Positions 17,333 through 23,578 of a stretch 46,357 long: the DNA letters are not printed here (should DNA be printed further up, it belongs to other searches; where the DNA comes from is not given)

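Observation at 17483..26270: Unusual assembly-line logic: A-T-C-A-T-E plus a separate C-T-C protein, with no release domain and an orphan carrier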

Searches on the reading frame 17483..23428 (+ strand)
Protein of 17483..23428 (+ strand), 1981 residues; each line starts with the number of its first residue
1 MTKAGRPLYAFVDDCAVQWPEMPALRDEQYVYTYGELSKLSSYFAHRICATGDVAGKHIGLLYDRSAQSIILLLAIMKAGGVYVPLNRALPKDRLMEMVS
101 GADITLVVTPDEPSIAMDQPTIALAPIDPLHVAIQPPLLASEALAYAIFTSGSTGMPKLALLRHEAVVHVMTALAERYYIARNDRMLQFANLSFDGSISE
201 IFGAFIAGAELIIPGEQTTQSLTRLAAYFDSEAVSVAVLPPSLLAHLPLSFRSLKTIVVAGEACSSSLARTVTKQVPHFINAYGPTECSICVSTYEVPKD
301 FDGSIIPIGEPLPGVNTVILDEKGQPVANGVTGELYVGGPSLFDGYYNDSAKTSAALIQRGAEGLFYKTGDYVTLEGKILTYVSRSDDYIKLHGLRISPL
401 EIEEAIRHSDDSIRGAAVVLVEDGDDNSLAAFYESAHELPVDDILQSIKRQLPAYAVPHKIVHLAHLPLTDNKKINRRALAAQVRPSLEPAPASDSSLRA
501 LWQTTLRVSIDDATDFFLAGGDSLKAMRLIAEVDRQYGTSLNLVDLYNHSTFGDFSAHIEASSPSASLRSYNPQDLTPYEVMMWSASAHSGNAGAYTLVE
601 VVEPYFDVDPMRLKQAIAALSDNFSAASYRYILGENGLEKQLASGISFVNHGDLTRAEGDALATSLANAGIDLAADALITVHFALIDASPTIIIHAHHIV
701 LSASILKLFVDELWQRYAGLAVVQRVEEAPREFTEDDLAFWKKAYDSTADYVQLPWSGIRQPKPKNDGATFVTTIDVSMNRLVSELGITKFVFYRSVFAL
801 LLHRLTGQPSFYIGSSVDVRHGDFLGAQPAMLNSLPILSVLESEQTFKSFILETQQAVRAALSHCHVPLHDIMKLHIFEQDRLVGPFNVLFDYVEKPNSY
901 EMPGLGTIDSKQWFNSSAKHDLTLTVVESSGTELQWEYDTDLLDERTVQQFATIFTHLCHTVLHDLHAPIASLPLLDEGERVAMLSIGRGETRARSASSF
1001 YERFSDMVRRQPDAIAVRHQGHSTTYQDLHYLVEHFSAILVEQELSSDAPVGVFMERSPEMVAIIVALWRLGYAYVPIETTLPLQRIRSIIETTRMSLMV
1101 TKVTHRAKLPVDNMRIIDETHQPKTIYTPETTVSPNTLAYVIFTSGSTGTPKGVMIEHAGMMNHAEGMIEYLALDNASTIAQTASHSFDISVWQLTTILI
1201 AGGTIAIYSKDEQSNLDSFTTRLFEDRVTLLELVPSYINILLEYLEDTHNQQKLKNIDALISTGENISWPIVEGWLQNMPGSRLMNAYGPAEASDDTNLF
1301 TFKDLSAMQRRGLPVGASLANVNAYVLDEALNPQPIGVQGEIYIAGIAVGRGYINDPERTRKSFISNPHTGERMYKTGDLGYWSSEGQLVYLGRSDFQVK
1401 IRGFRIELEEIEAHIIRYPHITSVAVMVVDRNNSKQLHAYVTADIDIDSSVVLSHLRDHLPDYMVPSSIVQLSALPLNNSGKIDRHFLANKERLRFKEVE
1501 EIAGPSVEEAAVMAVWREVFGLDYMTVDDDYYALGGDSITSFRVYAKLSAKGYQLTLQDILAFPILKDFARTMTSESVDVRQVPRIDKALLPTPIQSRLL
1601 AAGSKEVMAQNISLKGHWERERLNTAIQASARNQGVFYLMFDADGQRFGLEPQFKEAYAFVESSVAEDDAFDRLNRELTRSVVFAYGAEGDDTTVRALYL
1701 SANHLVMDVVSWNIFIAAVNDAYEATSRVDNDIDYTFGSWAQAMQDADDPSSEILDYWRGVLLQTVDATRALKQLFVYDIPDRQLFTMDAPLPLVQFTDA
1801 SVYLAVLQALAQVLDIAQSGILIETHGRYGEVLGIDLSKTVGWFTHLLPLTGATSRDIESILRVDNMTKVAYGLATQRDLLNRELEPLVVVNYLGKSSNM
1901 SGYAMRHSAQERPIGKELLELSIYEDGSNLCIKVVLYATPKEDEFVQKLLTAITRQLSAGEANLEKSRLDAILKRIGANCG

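Call 3: search_protein_families(library=pfam, proteins=[window:17483-23428:+], max_evalue=0.01)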
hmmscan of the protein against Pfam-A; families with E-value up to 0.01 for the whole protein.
window:17483-23428:+ (1981 aa): 4 families
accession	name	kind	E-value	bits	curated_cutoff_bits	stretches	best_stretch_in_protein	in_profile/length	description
PF00501.34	AMP-binding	-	4.9e-136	453.9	29.9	2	1007-1353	4-383/384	AMP-binding enzyme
PF00668.25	Condensation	-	1.6e-35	123.2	30.6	2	583-984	14-455/456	Condensation domain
PF00550.31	PP-binding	-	4.1e-23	81.8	20.8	2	498-559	3-67/67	Phosphopantetheine attachment site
PF13193.12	AMP-binding_C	-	8e-14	52.8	24.5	2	1410-1482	1-76/76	AMP-binding enzyme C-terminal domain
